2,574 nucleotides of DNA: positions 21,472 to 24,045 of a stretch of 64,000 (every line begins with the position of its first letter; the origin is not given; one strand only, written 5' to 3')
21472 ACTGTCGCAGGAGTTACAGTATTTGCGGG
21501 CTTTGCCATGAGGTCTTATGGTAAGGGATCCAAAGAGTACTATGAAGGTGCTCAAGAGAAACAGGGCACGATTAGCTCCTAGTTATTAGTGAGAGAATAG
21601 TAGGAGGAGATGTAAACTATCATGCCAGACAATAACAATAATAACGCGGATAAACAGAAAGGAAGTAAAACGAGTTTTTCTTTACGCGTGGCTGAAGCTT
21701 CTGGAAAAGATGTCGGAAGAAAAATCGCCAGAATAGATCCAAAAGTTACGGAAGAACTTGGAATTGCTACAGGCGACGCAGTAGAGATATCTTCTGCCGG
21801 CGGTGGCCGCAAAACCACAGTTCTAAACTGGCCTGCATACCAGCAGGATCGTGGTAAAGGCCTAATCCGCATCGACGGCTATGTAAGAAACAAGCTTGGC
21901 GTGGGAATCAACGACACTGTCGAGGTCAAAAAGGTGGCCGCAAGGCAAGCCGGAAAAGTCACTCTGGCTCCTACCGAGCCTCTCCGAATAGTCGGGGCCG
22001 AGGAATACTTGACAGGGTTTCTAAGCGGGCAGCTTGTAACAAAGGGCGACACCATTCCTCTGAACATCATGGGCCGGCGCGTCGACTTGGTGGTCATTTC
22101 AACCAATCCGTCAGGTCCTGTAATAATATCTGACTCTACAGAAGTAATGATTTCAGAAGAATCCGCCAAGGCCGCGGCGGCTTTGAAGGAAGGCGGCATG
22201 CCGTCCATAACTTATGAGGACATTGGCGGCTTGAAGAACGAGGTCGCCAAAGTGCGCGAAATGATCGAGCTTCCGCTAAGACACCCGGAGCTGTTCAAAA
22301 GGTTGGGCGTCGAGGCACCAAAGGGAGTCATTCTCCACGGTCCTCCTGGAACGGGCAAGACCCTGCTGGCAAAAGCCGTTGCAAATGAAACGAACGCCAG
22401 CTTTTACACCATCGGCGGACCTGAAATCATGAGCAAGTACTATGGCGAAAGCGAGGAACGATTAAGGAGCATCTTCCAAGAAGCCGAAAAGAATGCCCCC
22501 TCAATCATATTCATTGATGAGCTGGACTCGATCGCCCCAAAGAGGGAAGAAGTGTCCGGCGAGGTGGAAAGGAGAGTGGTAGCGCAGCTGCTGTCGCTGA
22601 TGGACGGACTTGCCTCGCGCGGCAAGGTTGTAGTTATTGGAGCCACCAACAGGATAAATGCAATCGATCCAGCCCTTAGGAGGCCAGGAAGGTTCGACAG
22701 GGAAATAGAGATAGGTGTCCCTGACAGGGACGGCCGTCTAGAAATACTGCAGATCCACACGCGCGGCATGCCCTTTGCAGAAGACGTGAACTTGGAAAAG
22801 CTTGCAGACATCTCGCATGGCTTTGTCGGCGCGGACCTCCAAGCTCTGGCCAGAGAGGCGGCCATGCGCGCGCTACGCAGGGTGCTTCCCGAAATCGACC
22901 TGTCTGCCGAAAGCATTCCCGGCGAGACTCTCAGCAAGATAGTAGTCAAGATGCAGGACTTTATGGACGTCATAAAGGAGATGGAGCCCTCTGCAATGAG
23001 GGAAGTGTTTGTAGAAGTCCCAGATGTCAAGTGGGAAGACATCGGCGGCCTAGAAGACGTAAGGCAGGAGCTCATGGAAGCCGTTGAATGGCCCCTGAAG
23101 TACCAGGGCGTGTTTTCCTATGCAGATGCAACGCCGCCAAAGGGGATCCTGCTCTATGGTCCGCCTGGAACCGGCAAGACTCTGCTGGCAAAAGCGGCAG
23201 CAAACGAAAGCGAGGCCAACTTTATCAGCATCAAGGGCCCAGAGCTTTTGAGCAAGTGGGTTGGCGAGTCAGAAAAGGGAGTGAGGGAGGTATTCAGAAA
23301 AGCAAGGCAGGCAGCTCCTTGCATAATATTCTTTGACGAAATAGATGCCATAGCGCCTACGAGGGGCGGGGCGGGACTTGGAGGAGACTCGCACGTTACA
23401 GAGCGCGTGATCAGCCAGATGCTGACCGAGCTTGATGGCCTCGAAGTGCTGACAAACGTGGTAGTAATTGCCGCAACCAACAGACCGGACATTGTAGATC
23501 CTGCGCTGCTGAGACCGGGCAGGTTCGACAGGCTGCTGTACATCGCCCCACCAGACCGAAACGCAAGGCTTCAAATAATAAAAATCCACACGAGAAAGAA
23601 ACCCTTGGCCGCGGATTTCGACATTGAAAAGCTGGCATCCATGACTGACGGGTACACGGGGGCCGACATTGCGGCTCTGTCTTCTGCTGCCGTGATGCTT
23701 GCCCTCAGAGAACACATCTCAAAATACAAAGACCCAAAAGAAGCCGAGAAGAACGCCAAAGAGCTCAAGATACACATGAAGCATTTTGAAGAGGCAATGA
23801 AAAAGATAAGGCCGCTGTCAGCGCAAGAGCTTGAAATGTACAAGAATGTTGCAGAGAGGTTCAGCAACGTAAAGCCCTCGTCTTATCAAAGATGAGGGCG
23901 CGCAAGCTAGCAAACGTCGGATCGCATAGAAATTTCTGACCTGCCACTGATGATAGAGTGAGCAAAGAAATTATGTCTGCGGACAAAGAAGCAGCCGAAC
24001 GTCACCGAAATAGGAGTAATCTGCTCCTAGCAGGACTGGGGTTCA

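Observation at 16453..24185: Integrase-led low-GC block encoding CBS, sHsp, USP, sHsp, small TM and Cdc48: candidate archaeal counterpart of bacterial heat-resistance/protein-quality-control islands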

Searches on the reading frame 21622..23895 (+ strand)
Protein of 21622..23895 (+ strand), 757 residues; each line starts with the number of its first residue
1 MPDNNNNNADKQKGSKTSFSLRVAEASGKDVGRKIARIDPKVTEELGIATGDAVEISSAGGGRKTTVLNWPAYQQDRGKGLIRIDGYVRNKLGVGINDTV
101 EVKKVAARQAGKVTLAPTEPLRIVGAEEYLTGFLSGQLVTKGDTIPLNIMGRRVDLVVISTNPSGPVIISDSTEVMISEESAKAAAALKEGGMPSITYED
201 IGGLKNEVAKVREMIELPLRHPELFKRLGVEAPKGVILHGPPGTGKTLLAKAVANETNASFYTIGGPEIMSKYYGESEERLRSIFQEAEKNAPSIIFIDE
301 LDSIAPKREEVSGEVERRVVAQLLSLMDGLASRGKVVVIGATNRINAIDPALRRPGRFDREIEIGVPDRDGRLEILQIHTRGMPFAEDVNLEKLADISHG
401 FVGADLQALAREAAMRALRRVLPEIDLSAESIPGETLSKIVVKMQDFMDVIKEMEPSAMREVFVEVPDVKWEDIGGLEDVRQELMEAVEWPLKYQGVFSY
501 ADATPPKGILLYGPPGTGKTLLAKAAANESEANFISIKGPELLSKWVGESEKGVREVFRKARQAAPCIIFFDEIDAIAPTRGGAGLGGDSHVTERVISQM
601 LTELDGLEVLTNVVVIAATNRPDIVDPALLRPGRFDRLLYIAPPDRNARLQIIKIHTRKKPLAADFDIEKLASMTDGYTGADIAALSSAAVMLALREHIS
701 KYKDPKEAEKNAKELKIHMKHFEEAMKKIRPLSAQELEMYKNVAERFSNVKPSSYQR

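Call 5: search_protein_families(library=pfam, proteins=[window:21622-23895:+], max_evalue=0.01)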
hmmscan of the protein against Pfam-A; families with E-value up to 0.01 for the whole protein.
window:21622-23895:+ (757 aa): 47 families (the best 25 are shown)
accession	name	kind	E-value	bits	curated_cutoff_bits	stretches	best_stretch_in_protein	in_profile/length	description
PF00004.35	AAA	-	4e-97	322.1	21.2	2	236-365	1-130/131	ATPase family associated with various cellular activities (AAA)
PF17862.7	AAA_lid_3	-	3.2e-29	100.5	27.2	2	388-427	1-40/45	AAA+ lid domain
PF02359.24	CDC48_N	-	1.8e-24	86.1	35.1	1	21-105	2-83/85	Cell division protein 48 (CDC48), N-terminal domain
PF05496.18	RuvB_N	-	6.8e-15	55.6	27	2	231-312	31-104/159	Holliday junction DNA helicase RuvB P-loop domain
PF13191.12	AAA_16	-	1.8e-14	55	32.6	2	224-338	15-136/167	AAA ATPase domain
PF02933.23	CDC48_2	-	2.3e-14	53.2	22.4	1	127-182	7-62/64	Cell division protein 48 (CDC48), domain 2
PF07724.20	AAA_2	-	6e-13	49.6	27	2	509-606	6-101/166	AAA domain (Cdc48 subfamily)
PF07728.20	AAA_5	-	8e-11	42.5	22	2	235-305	1-79/139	AAA domain (dynein-related subfamily)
PF13401.12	AAA_22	-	8.4e-11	42.7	27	1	236-305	8-65/130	AAA domain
PF13671.12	AAA_33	-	5.7e-10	40.1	27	1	236-344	2-80/143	AAA domain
PF13173.12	AAA_14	-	1.1e-09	38.8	27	2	509-577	5-74/129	AAA domain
PF06068.19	TIP49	-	2.2e-09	37.4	23.8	2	507-561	51-106/347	TIP49 P-loop domain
PF20720.3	nSTAND3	-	2.4e-07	31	27.2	1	234-299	18-72/155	Novel STAND NTPase 3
PF13521.12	AAA_28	-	3.3e-07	31.1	27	1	236-287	2-49/164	AAA domain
PF24883.2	NPHP3_N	-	3.8e-07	30.9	24.8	0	236-260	25-49/164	Nephrocystin 3, N-terminal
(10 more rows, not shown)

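Call 18: find_homologous_proteins(query=window:21622-23895:+, max_evalue=1e-50)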
Query window:21622-23895:+ (757 aa): 8000 proteins with E <= 1e-50 among 8000 candidates; the best 120 are listed.
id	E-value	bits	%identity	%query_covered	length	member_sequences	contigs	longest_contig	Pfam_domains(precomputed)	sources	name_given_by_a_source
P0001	0.0e+0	1603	100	97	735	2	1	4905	PF13173.13,PF02359.25,PF13671.13,PF00004.36,PF13401.13,PF13238.13,PF07728.21,PF00931.29,PF13191.13,PF07724.21,PF24883.3,PF13521.13,PF25199.2,PF13481.13,PF06068.20,PF05496.19,PF17862.8,PF01695.24,PF13479.13,PF02933.24,PF23902.1,PF00005.34,PF12775.14,PF00910.29,PF01078.28,PF20720.4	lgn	-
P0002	0.0e+0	1581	64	95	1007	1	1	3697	PF06745.20,PF07693.21,PF13604.13,PF00004.36,PF13238.13,PF07728.21,PF13191.13,PF06414.19,PF00308.25,PF24883.3,PF05729.19,PF13481.13,PF09336.17,PF06068.20,PF19263.6,PF05496.19,PF14532.13,PF13479.13,PF02933.24,PF23902.1,PF07726.18,PF13207.13,PF01078.28,PF20720.4,PF13173.13,PF20030.6,PF13086.13,PF02359.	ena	-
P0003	0.0e+0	1576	95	100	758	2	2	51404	PF13173.13,PF02359.25,PF13671.13,PF00004.36,PF13401.13,PF13238.13,PF07728.21,PF00931.29,PF13191.13,PF07724.21,PF24883.3,PF13521.13,PF25199.2,PF06068.20,PF05496.19,PF17862.8,PF01695.24,PF02933.24,PF00005.34,PF12775.14,PF02367.24,PF00910.29,PF01078.28,PF20720.4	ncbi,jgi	ncbi:MAG: CDC48 family AAA ATPase [Nitrososphaera sp.]|jgi:transitional endoplasmic reticulum ATPase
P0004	0.0e+0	1420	85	98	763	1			PF13173.13,PF02359.25,PF13671.13,PF00004.36,PF13401.13,PF13238.13,PF05673.20,PF07728.21,PF00931.29,PF13191.13,PF07724.21,PF24883.3,PF13521.13,PF13481.13,PF06068.20,PF05496.19,PF17862.8,PF01695.24,PF02933.24,PF23902.1,PF00005.34,PF12775.14,PF00910.29,PF01078.28,PF20720.4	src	-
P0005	0.0e+0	1406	85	98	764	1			PF13173.13,PF02359.25,PF13671.13,PF00004.36,PF13401.13,PF13238.13,PF05673.20,PF07728.21,PF13191.13,PF07724.21,PF24883.3,PF13521.13,PF13481.13,PF06068.20,PF05496.19,PF17862.8,PF01637.25,PF01695.24,PF13479.13,PF02933.24,PF23902.1,PF00005.34,PF12775.14,PF00910.29,PF01078.28,PF20720.4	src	-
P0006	0.0e+0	1396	85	96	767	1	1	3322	PF13173.13,PF02359.25,PF13671.13,PF00004.36,PF13401.13,PF13238.13,PF07728.21,PF13191.13,PF07724.21,PF24883.3,PF13521.13,PF13481.13,PF09336.17,PF06068.20,PF05496.19,PF17862.8,PF01695.24,PF02933.24,PF12775.14,PF02367.24,PF13207.13,PF00910.29,PF01078.28,PF20720.4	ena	-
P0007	0.0e+0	1396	85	96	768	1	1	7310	PF13173.13,PF06068.20,PF02359.25,PF13671.13,PF00004.36,PF13401.13,PF13238.13,PF05496.19,PF17862.8,PF07728.21,PF00931.29,PF13191.13,PF01695.24,PF02933.24,PF07724.21,PF23902.1,PF24883.3,PF12775.14,PF13521.13,PF00910.29,PF01078.28,PF13481.13,PF20720.4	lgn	-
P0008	0.0e+0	1394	84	98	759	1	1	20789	PF13173.13,PF02359.25,PF13671.13,PF00004.36,PF13401.13,PF13238.13,PF07728.21,PF00931.29,PF13191.13,PF07724.21,PF24883.3,PF13521.13,PF13481.13,PF06068.20,PF05496.19,PF17862.8,PF01695.24,PF13479.13,PF02933.24,PF23902.1,PF12775.14,PF00910.29,PF01078.28,PF20720.4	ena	-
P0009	0.0e+0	1394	85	96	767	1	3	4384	PF13173.13,PF02359.25,PF13671.13,PF00004.36,PF13401.13,PF13238.13,PF07728.21,PF00931.29,PF13191.13,PF07724.21,PF24883.3,PF13521.13,PF13481.13,PF09336.17,PF06068.20,PF05496.19,PF17862.8,PF01695.24,PF13479.13,PF02933.24,PF12775.14,PF02367.24,PF13207.13,PF00910.29,PF01078.28,PF20720.4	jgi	jgi:transitional endoplasmic reticulum ATPase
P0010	0.0e+0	1394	85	96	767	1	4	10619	PF13173.13,PF02359.25,PF13671.13,PF00004.36,PF13401.13,PF13238.13,PF07728.21,PF00931.29,PF13191.13,PF07724.21,PF24883.3,PF13521.13,PF13481.13,PF09336.17,PF06068.20,PF05496.19,PF17862.8,PF01695.24,PF13479.13,PF02933.24,PF12775.14,PF02367.24,PF13207.13,PF00910.29,PF01078.28,PF20720.4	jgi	jgi:transitional endoplasmic reticulum ATPase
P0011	0.0e+0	1393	85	96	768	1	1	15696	PF13173.13,PF02359.25,PF13671.13,PF00004.36,PF13401.13,PF13238.13,PF07728.21,PF00931.29,PF13191.13,PF07724.21,PF24883.3,PF13521.13,PF13481.13,PF06068.20,PF05496.19,PF17862.8,PF01695.24,PF13479.13,PF02933.24,PF23902.1,PF12775.14,PF00910.29,PF01078.28,PF20720.4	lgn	-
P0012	0.0e+0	1392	85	96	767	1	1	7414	PF13173.13,PF02359.25,PF13671.13,PF00004.36,PF13401.13,PF13238.13,PF07728.21,PF00931.29,PF13191.13,PF07724.21,PF24883.3,PF13521.13,PF13481.13,PF09336.17,PF06068.20,PF05496.19,PF17862.8,PF01695.24,PF13479.13,PF02933.24,PF12775.14,PF02367.24,PF13207.13,PF00910.29,PF01078.28,PF20720.4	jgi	jgi:transitional endoplasmic reticulum ATPase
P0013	0.0e+0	1392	85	96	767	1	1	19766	PF13173.13,PF02359.25,PF13671.13,PF00004.36,PF13401.13,PF13238.13,PF07728.21,PF00931.29,PF13191.13,PF07724.21,PF24883.3,PF13521.13,PF13481.13,PF09336.17,PF06068.20,PF05496.19,PF17862.8,PF01695.24,PF13479.13,PF02933.24,PF12775.14,PF02367.24,PF13207.13,PF00910.29,PF01078.28,PF20720.4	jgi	jgi:transitional endoplasmic reticulum ATPase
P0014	0.0e+0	1392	85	96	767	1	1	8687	PF13173.13,PF02359.25,PF13671.13,PF00004.36,PF13401.13,PF13238.13,PF07728.21,PF00931.29,PF13191.13,PF07724.21,PF24883.3,PF13521.13,PF13481.13,PF09336.17,PF06068.20,PF05496.19,PF17862.8,PF01695.24,PF13479.13,PF02933.24,PF12775.14,PF02367.24,PF13207.13,PF00910.29,PF01078.28,PF20720.4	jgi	jgi:transitional endoplasmic reticulum ATPase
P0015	0.0e+0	1391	85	96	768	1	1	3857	PF13173.13,PF02359.25,PF13671.13,PF00004.36,PF13401.13,PF13238.13,PF07728.21,PF00931.29,PF13191.13,PF07724.21,PF24883.3,PF13521.13,PF13481.13,PF09336.17,PF06068.20,PF05496.19,PF17862.8,PF01695.24,PF13479.13,PF02933.24,PF12775.14,PF02367.24,PF13207.13,PF00910.29,PF01078.28,PF20720.4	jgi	jgi:transitional endoplasmic reticulum ATPase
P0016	0.0e+0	1390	85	96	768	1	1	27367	PF13173.13,PF06068.20,PF02359.25,PF13671.13,PF00004.36,PF13401.13,PF13238.13,PF05496.19,PF17862.8,PF07728.21,PF00931.29,PF13191.13,PF01695.24,PF02933.24,PF07724.21,PF24883.3,PF12775.14,PF13521.13,PF00910.29,PF01078.28,PF13481.13,PF20720.4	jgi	jgi:transitional endoplasmic reticulum ATPase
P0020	0.0e+0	1390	84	98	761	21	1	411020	PF13173.13,PF06068.20,PF02359.25,PF13671.13,PF00004.36,PF13401.13,PF13238.13,PF05496.19,PF17862.8,PF07728.21,PF00931.29,PF13191.13,PF01695.24,PF02933.24,PF07724.21,PF23902.1,PF24883.3,PF12775.14,PF13521.13,PF00910.29,PF01078.28,PF13481.13,PF20720.4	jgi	jgi:transitional endoplasmic reticulum ATPase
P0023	0.0e+0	1390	85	96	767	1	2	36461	PF13173.13,PF06068.20,PF02359.25,PF13671.13,PF00004.36,PF13401.13,PF13238.13,PF05496.19,PF17862.8,PF07728.21,PF00931.29,PF13191.13,PF01695.24,PF02933.24,PF07724.21,PF23902.1,PF24883.3,PF12775.14,PF13521.13,PF00910.29,PF01078.28,PF13481.13,PF20720.4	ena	-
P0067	0.0e+0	1368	84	96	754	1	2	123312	PF13173.13,PF06068.20,PF02359.25,PF13671.13,PF00004.36,PF13401.13,PF13238.13,PF05496.19,PF17862.8,PF07728.21,PF13191.13,PF01695.24,PF02933.24,PF07724.21,PF24883.3,PF12775.14,PF13521.13,PF00910.29,PF01078.28,PF25199.2,PF20720.4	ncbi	-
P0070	0.0e+0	1367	83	98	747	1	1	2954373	PF13173.13,PF06068.20,PF02359.25,PF13671.13,PF00004.36,PF13401.13,PF13238.13,PF05496.19,PF17862.8,PF07728.21,PF00931.29,PF13191.13,PF06414.19,PF01695.24,PF02933.24,PF07724.21,PF24883.3,PF12775.14,PF13521.13,PF00910.29,PF01078.28,PF13481.13,PF20720.4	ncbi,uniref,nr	ncbi:AAA family ATPase, CDC48 subfamily [Candidatus Nitrososphaera evergladensis SR1]|uniref:AAA fam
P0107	0.0e+0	1357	81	99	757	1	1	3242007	PF13173.13,PF06068.20,PF02359.25,PF13671.13,PF00004.36,PF13401.13,PF13238.13,PF05673.20,PF05496.19,PF17862.8,PF07728.21,PF13191.13,PF01695.24,PF00158.33,PF02933.24,PF07724.21,PF24883.3,PF12775.14,PF13521.13,PF00910.29,PF01078.28,PF25199.2,PF20720.4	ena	-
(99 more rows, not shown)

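Call 22: find_encoding_contigs(protein=P0003, flank=10000, max_places=3)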
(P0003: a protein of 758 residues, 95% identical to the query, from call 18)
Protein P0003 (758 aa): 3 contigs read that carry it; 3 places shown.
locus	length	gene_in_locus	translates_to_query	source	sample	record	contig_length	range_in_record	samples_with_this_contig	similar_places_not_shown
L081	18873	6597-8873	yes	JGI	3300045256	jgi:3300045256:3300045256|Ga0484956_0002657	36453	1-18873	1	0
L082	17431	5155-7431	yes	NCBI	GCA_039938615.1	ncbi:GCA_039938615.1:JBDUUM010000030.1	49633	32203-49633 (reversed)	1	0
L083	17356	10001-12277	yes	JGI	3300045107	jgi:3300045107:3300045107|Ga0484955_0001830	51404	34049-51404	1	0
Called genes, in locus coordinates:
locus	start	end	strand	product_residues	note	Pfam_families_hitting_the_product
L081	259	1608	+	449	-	PF00589:Phage_integrase (faint)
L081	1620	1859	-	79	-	-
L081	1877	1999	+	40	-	-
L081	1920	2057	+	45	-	-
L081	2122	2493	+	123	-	-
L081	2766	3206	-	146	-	PF00571:CBS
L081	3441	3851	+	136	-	PF13340:DUF4096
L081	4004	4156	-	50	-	-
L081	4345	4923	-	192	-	PF00011:HSP20, PF17886:ArsA_HSP20 (weak)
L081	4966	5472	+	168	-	PF00582:Usp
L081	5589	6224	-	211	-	PF00011:HSP20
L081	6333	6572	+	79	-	-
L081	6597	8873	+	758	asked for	PF02359:CDC48_N, PF02933:CDC48_2, PF05496:RuvB_N, PF00004:AAA, PF13191:AAA_16 (weak), PF17862:AAA_lid_3, PF00004:AAA, PF17862:AAA_lid_3, +18 more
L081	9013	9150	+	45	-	-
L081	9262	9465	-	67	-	-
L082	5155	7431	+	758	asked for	PF02359:CDC48_N, PF02933:CDC48_2, PF05496:RuvB_N, PF00004:AAA, PF13191:AAA_16 (weak), PF17862:AAA_lid_3, PF00004:AAA, PF17862:AAA_lid_3, +18 more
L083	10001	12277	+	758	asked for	PF02359:CDC48_N, PF02933:CDC48_2, PF05496:RuvB_N, PF00004:AAA, PF13191:AAA_16 (weak), PF17862:AAA_lid_3, PF00004:AAA, PF17862:AAA_lid_3, +18 more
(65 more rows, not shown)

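Call 23: find_encoding_contigs(protein=P0070, flank=10000, max_places=2)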
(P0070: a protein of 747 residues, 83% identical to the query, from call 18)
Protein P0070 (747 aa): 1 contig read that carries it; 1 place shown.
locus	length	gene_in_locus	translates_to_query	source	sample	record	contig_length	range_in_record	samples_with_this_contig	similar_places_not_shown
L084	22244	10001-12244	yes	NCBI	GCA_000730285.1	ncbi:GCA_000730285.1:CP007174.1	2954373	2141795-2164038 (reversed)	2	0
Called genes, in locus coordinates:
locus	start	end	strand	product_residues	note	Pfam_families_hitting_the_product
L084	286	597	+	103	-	-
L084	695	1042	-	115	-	-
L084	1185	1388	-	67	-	-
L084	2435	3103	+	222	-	PF01872:RibD_C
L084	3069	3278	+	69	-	-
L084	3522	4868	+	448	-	PF00890:FAD_binding_2 (weak), PF01134:GIDA (weak), PF01266:DAO, PF01494:FAD_binding_3 (weak), PF03486:HI0933_like (faint), PF12831:FAD_oxidored (weak), PF13450:NAD_binding_8, PF01593:Amino_oxidase, +2 more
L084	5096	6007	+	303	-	PF12146:Hydrolase_4 (faint), PF00561:Abhydrolase_1 (faint), PF06821:Ser_hydrolase (faint), PF12695:Abhydrolase_5 (weak), PF12697:Abhydrolase_6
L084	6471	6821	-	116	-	-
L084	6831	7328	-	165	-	-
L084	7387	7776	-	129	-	-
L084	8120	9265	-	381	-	PF00266:Aminotran_5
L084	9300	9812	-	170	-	PF00186:DHFR_1, PF01872:RibD_C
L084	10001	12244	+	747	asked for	PF02359:CDC48_N, PF02933:CDC48_2, PF00931:NB-ARC (faint), PF05496:RuvB_N, PF00004:AAA, PF17862:AAA_lid_3, PF00004:AAA, PF17862:AAA_lid_3, +17 more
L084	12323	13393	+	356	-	PF01321:Creatinase_N, PF00557:Peptidase_M24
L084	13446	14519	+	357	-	PF27154:ORF11_beta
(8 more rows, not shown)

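Call 24: find_encoding_contigs(protein=P0107, flank=10000, max_places=2)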
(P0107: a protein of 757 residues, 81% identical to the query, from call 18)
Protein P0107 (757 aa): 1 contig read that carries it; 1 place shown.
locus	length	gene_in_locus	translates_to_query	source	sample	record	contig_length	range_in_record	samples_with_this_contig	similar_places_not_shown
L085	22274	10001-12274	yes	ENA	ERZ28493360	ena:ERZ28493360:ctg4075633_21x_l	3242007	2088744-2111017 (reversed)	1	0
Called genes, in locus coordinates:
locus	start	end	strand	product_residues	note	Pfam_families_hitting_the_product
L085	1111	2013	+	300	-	PF00106:adh_short, PF13561:adh_short_C2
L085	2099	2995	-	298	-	PF00106:adh_short, PF01370:Epimerase, PF08659:KR, PF13561:adh_short_C2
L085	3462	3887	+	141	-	PF00072:Response_reg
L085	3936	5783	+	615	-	PF17159:MASE3 (weak), PF00512:HisKA, PF02518:HATPase_c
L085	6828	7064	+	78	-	PF01194:RNA_pol_N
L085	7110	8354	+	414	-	PF03952:Enolase_N, PF00113:Enolase_C, PF13378:MR_MLE_C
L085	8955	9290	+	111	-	-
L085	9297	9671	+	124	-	-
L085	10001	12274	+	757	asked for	PF02359:CDC48_N, PF02933:CDC48_2, PF05496:RuvB_N, PF00004:AAA, PF13191:AAA_16 (weak), PF17862:AAA_lid_3, PF00004:AAA, PF17862:AAA_lid_3, +17 more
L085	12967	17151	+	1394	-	PF00501:AMP-binding, PF13193:AMP-binding_C, PF00550:PP-binding (weak)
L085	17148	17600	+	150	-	PF00583:Acetyltransf_1, PF13673:Acetyltransf_10, PF13508:Acetyltransf_7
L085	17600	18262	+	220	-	PF17837:4PPT_N, PF01648:ACPS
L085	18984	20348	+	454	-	PF00266:Aminotran_5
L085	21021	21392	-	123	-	PF07858:LEH (weak), PF07366:SnoaL (faint), PF12680:SnoaL_2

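Call 35: find_encoding_contigs(protein=P0020, flank=6000, max_places=1)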
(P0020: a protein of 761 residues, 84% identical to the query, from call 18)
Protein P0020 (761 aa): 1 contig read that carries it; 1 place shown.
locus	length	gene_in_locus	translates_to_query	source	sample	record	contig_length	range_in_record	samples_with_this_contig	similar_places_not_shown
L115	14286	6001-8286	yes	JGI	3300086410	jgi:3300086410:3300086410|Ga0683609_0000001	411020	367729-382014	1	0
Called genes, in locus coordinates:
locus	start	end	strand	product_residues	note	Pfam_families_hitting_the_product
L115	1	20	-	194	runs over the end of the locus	PF06941:NT5C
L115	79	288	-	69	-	-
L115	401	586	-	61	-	PF13263:PHP_C (weak)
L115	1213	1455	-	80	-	-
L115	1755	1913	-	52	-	-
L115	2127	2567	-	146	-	PF01047:MarR (faint), PF13404:HTH_AsnC-type, PF13412:HTH_24, PF01037:AsnC_trans_reg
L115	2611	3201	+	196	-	-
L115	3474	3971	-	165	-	-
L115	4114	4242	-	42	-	-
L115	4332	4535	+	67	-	-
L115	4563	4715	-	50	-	-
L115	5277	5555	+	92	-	PF01037:AsnC_trans_reg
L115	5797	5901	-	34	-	-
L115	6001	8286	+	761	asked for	PF02359:CDC48_N, PF02933:CDC48_2, PF00004:AAA, PF00910:RNA_helicase (faint), PF05496:RuvB_N, PF17862:AAA_lid_3, PF00004:AAA, PF17862:AAA_lid_3, +17 more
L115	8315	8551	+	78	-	-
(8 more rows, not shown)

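Call 36: find_encoding_contigs(protein=P0023, flank=6000, max_places=1)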
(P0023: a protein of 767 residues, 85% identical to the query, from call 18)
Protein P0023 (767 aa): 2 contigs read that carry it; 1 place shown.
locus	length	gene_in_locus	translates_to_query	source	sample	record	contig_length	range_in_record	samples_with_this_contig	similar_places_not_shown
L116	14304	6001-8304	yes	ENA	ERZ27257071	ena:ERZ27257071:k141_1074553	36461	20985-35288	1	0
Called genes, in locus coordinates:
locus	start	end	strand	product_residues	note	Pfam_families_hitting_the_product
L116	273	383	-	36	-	-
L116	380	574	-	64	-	PF13263:PHP_C (weak)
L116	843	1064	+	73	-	-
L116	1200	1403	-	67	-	-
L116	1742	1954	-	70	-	-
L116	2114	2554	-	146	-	PF01047:MarR (faint), PF13404:HTH_AsnC-type, PF13412:HTH_24, PF01037:AsnC_trans_reg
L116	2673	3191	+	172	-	-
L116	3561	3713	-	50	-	-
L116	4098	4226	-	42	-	-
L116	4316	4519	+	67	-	-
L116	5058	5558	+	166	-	PF01037:AsnC_trans_reg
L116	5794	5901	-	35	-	-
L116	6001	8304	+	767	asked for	PF02359:CDC48_N, PF06068:TIP49 (faint), PF02933:CDC48_2, PF00004:AAA, PF05496:RuvB_N, PF17862:AAA_lid_3, PF00004:AAA, PF17862:AAA_lid_3, +17 more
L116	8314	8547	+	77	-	-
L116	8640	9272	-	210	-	PF00011:HSP20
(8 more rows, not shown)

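Call 37: find_encoding_contigs(protein=P0016, flank=6000, max_places=1)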
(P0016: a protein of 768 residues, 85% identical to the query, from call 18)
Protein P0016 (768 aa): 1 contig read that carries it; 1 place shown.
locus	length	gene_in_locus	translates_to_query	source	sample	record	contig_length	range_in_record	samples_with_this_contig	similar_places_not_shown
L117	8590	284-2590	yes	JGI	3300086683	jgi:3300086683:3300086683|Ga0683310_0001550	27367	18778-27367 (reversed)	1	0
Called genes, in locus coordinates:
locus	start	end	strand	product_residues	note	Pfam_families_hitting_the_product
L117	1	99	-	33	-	?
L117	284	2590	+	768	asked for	PF02359:CDC48_N, PF06068:TIP49 (faint), PF02933:CDC48_2, PF00004:AAA, PF05496:RuvB_N, PF17862:AAA_lid_3, PF00004:AAA, PF17862:AAA_lid_3, +16 more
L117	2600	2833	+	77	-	-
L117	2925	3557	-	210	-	PF00011:HSP20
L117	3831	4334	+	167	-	PF00582:Usp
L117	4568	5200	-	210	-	PF13462:Thioredoxin_4, PF01323:DSBA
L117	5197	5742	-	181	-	PF00578:AhpC-TSA, PF08534:Redoxin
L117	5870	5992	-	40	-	-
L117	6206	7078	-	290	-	PF00248:Aldo_ket_red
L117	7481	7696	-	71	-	-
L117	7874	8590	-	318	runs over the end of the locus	PF00296:Bac_luciferase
